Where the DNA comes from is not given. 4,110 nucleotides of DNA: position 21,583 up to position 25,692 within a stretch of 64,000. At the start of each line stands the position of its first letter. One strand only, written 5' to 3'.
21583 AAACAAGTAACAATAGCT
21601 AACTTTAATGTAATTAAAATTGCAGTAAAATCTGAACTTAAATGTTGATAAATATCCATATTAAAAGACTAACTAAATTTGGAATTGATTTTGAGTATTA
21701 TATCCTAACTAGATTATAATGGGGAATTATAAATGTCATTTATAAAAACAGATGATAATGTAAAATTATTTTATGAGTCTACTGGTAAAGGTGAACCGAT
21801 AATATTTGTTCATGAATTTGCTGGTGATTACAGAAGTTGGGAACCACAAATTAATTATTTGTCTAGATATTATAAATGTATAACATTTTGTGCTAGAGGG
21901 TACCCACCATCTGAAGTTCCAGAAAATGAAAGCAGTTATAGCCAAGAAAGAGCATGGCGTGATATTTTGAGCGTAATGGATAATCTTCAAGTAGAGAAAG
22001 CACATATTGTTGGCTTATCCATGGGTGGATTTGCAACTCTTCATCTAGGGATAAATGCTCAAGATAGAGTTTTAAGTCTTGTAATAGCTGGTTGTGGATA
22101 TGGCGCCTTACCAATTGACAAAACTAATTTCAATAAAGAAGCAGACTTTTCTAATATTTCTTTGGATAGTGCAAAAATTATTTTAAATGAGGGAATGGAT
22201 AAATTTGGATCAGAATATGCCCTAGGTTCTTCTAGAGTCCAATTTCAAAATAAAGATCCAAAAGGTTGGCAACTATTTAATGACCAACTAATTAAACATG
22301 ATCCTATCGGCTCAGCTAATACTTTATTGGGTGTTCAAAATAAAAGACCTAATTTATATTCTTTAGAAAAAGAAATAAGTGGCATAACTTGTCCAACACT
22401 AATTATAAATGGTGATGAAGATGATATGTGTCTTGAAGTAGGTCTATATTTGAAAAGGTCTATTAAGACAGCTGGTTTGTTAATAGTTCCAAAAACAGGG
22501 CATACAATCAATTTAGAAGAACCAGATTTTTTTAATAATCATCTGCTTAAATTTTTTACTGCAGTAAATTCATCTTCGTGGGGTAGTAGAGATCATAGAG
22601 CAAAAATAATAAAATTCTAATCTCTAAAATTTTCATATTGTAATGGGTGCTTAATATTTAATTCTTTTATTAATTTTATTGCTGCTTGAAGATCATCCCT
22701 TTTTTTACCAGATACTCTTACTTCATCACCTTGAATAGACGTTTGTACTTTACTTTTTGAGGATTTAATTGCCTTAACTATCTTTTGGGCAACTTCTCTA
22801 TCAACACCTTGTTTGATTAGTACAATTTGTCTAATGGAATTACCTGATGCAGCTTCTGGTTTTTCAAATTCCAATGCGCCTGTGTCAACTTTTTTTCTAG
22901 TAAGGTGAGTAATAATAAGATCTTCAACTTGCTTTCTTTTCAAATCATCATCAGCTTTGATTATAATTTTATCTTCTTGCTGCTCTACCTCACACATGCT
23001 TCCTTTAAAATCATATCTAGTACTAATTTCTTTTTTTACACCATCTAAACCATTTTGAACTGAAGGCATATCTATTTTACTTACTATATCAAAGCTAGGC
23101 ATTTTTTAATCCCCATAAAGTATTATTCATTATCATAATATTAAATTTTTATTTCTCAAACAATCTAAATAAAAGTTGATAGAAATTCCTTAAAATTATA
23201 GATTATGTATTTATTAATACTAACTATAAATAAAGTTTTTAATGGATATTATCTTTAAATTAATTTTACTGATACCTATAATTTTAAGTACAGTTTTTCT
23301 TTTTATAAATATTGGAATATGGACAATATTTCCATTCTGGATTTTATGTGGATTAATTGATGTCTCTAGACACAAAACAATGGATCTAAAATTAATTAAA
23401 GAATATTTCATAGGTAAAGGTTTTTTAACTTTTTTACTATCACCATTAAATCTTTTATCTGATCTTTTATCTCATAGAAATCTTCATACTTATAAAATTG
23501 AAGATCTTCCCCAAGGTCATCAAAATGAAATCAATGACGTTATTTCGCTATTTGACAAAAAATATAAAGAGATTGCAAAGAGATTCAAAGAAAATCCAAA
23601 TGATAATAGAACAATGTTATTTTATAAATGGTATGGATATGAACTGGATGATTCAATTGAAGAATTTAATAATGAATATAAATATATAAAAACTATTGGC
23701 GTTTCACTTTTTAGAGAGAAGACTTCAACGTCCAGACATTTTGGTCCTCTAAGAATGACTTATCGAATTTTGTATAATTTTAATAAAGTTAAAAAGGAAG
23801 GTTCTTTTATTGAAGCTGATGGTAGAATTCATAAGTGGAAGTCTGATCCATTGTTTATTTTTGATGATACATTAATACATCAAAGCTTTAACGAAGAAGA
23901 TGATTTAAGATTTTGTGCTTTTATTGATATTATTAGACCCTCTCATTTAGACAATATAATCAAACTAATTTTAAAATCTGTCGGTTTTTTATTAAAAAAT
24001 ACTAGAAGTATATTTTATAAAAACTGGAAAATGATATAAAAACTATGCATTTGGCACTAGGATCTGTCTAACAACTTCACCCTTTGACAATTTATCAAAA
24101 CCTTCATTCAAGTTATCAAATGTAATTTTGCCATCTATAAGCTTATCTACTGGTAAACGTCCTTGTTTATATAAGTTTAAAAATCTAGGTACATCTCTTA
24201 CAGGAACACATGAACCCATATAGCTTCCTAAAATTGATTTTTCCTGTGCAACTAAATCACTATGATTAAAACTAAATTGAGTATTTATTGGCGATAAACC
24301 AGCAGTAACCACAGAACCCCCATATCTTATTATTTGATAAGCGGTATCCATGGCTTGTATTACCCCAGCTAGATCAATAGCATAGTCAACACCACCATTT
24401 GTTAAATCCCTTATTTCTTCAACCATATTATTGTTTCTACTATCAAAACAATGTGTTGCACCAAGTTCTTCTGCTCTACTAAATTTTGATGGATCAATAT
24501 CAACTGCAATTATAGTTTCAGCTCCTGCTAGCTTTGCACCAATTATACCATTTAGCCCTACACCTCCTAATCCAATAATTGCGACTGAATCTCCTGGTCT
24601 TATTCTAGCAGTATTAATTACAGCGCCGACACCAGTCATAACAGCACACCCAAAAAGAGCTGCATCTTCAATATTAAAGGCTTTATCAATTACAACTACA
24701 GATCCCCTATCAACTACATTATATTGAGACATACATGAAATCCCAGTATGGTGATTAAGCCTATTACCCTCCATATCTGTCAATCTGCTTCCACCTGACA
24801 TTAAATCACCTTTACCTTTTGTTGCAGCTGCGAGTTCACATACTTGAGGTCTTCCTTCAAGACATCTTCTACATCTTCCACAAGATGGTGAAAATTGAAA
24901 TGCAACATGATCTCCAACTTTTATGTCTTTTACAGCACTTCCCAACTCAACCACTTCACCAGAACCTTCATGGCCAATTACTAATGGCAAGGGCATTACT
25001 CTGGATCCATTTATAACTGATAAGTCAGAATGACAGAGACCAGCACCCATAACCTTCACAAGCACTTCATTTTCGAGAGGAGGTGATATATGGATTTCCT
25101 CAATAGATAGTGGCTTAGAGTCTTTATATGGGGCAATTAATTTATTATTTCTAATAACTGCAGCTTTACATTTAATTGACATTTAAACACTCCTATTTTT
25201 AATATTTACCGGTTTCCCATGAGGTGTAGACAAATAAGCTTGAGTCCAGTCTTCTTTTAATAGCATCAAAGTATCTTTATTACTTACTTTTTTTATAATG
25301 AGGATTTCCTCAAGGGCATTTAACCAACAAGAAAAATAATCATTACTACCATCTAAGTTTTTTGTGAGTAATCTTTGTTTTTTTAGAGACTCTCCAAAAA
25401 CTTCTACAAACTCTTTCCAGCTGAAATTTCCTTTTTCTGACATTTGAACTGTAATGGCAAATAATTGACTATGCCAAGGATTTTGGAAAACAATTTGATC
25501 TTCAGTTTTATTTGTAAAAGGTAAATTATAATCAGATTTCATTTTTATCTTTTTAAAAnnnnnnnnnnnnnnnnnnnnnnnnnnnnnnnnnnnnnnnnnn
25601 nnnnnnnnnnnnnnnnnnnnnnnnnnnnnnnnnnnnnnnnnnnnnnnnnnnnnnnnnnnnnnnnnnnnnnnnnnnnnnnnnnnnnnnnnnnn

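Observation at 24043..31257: Seven-gene operon places a cobalt-type nitrile hydratase among two Zn-ADHs, an ICL/PEPM-family lyase and a stand-alone AceE-like ThDP enzyme, with no amidase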

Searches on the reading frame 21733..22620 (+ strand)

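Call 61: search_protein_families(library=pfam, proteins=[window:21733-22620:+], max_evalue=0.0001)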
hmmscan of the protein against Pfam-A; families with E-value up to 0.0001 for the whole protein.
window:21733-22620:+ (295 aa): 2 families
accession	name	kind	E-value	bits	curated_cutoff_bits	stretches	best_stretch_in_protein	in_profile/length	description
PF00561.26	Abhydrolase_1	-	8.9e-19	68.5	25.8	1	22-264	2-245/245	alpha/beta hydrolase fold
PF12697.13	Abhydrolase_6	-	1.1e-10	43.1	26.3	1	23-268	1-215/217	Alpha/beta hydrolase family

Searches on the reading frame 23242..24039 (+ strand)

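Call 3: search_protein_families(library=pfam, proteins=[window:23242-24039:+])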
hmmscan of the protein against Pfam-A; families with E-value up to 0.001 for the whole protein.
window:23242-24039:+ (265 aa): 1 family
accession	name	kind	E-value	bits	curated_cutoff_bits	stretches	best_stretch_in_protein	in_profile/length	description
PF05118.21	Asp_Arg_Hydrox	-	1.2e-09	38.6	22.6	1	126-233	40-157/157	Aspartyl/Asparaginyl beta-hydroxylase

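Call 4: search_protein_families(library=ncbifam, proteins=[window:23242-24039:+])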
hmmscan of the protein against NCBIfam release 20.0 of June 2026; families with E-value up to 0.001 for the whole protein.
window:23242-24039:+ (265 aa): 2 families
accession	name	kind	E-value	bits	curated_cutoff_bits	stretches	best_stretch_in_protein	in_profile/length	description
NF033391.2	lipid_A_LpxO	equivalog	1.6e-08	34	500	1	149-235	134-223/297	lipid A hydroxylase LpxO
NF052565.1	OrnLipAcylHsRhiz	equivalog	4.1e-07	29.4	450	1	108-246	80-227/259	ornithine lipid ester-linked acyl 2-hydroxylase OlsC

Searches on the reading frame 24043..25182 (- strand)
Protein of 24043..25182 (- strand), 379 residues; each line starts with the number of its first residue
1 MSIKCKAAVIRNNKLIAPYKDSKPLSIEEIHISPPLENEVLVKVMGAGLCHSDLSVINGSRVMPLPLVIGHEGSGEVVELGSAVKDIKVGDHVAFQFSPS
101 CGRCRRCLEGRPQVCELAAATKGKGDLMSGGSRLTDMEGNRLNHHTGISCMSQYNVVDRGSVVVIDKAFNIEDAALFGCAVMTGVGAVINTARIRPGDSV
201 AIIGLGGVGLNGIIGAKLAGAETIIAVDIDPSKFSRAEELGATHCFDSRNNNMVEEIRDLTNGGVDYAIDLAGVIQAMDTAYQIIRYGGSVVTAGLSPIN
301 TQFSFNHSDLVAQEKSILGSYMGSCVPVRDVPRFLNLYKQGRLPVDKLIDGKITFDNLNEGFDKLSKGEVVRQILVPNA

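Call 3: search_protein_families(library=pfam, proteins=[window:24043-25182:-])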
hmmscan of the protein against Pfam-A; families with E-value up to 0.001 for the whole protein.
window:24043-25182:- (379 aa): 3 families
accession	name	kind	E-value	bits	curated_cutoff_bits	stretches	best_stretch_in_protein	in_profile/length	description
PF00107.32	ADH_zinc_N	-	1.6e-30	106.2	31.8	1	207-337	1-126/129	Zinc-binding dehydrogenase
PF08240.17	ADH_N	-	1.9e-23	83.1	23.5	1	37-127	2-81/104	Alcohol dehydrogenase GroES-like domain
PF13602.12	ADH_zinc_N_2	-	6.7e-05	24.3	27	1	240-312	1-67/134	Zinc-binding dehydrogenase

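Call 4: search_protein_families(library=ncbifam, proteins=[window:24043-25182:-])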
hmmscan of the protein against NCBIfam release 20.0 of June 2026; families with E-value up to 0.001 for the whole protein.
window:24043-25182:- (379 aa): 26 families (the best 25 are shown)
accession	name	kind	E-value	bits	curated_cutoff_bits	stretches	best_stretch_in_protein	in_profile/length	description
TIGR03989.1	Rxyl_3153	subfamily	1.1e-94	317.8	440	1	21-375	10-368/370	NDMA-dependent alcohol dehydrogenase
TIGR03451.1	mycoS_dep_FDH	equivalog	7.1e-85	284.9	512.9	1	16-375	6-356/358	S-(hydroxymethyl)mycothiol dehydrogenase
TIGR02818.1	adh_III_F_hyde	equivalog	7.3e-79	265.5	543.95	1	17-375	6-366/368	S-(hydroxymethyl)glutathione dehydrogenase/class III alcohol dehydrogenase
NF041097.1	keto_inos_dh_IolM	equivalog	2.1e-45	155.1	450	1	25-370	40-382/389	scyllo-inosose 3-dehydrogenase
NF003808.0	PRK05396.1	equivalog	4.3e-37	127.8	380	2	150-375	120-338/341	L-threonine 3-dehydrogenase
TIGR03366.1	HpnZ_proposed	hypoth_equivalog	4.8e-37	127.8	328.1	1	37-354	5-311/315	putative phosphonate catabolism associated alcohol dehydrogenase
TIGR00692.1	tdh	equivalog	4.5e-36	124.5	458.35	2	26-117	12-107/340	L-threonine 3-dehydrogenase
NF006940.0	PRK09422.1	equivalog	1.2e-34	119.8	344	2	150-334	116-297/338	alcohol dehydrogenase AdhP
NF010344.0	PRK13771.1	subfamily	2.6e-34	118.7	349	2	21-116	9-105/334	putative alcohol dehydrogenase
NF047908.1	AldhRedAhr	equivalog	2.6e-33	115.3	470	2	21-121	12-114/335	NADPH-dependent aldehyde reductase Ahr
TIGR03201.1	dearomat_had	equivalog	1.8e-30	106.2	338.65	1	22-375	8-346/349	6-hydroxycyclohex-1-ene-1-carbonyl-CoA dehydrogenase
NF007642.0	PRK10309.1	equivalog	6.6e-28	97.9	550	2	151-365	117-333/347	galactitol-1-phosphate 5-dehydrogenase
NF041172.1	AcrlCoa_red_Thmprot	equivalog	3.3e-26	92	500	2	152-376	119-332/334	acryloyl-CoA reductase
TIGR02819.1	fdhA_non_GSH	equivalog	1.2e-25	89.9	636.95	1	29-274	28-267/397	formaldehyde dehydrogenase, glutathione-independent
NF007375.0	PRK09880.1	equivalog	1.4e-23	83.2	469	1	36-321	26-290/344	L-idonate 5-dehydrogenase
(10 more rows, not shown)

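Call 44: search_solved_structures(query=window:24043-25182:-, max_evalue=1e-30)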
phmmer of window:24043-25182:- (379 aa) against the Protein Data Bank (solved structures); distinct sequences matched with E-value up to 1e-30: 73 (the best 60 are shown).
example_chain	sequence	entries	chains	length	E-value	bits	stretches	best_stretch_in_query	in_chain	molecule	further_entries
1ht0_A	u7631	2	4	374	1.5e-75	257.7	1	3-375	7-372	CLASS I ALCOHOL DEHYDROGENASE 3, GAMMA SUBUNIT | Alcohol dehydrogenase gamma chain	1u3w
1hdy_A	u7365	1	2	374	7.8e-75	255.3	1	3-375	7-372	ALCOHOL DEHYDROGENASE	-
4nfh_A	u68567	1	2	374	2.6e-74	253.6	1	3-375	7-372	Alcohol dehydrogenase E chain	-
1n8k_A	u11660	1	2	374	2.9e-74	253.4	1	3-375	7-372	Alcohol Dehydrogenase E chain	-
1ju9_A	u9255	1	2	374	4.9e-74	252.7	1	3-375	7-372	ALCOHOL DEHYDROGENASE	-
8g2l_A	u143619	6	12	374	5e-74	252.6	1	3-375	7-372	Alcohol dehydrogenase E chain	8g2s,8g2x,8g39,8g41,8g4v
5kj6_A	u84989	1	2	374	5e-74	252.6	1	3-375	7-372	Alcohol dehydrogenase E chain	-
5kje_A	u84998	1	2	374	5.5e-74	252.5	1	3-375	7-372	Alcohol dehydrogenase E chain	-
1hso_A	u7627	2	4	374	5.7e-74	252.5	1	3-376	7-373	CLASS I ALCOHOL DEHYDROGENASE 1, ALPHA SUBUNIT | Alcohol dehydrogenase alpha chain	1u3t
1adb_A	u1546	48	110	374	7e-74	252.2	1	3-375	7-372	ALCOHOL DEHYDROGENASE | LIVER ALCOHOL DEHYDROGENASE | ALCOHOL DEHYDROGENASE E CHAIN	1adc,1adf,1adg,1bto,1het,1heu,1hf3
7rm6_A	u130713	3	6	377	7e-74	252.2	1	3-375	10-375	Alcohol dehydrogenase E chain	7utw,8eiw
6o91_A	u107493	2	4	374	8.9e-74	251.8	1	3-375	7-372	Alcohol dehydrogenase E chain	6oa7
5kjc_A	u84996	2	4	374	9.5e-74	251.7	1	3-375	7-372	Alcohol dehydrogenase E chain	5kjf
5cdt_A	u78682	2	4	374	9.7e-74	251.7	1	3-375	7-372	Alcohol dehydrogenase E chain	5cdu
6cy3_A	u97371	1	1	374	1e-73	251.7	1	3-375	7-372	alcohol dehydrogenase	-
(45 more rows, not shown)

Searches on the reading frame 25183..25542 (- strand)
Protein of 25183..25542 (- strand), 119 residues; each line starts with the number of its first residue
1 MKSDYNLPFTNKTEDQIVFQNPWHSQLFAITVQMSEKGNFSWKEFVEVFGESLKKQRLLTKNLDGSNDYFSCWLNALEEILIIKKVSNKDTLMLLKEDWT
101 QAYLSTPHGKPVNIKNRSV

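Call 3: search_protein_families(library=pfam, proteins=[window:25183-25542:-])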
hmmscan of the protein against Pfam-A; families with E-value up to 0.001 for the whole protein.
window:25183-25542:- (119 aa): 1 family
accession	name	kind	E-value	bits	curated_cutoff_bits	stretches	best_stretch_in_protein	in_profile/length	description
PF21006.2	NHase_beta_N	-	1.2e-07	32.2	21.5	1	13-93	19-92/115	Nitrile hydratase beta subunit, N-terminal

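Call 4: search_protein_families(library=ncbifam, proteins=[window:25183-25542:-])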
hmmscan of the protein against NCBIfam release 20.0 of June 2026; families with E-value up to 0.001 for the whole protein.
window:25183-25542:- (119 aa): 2 families
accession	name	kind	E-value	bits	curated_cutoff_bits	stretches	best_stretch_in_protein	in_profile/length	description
TIGR03889.1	nitrile_acc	equivalog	3e-21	75.2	46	1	19-91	1-72/74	nitrile hydratase accessory protein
TIGR03888.1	nitrile_beta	equivalog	6.5e-06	26.2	152.2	1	12-93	18-92/226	nitrile hydratase subunit beta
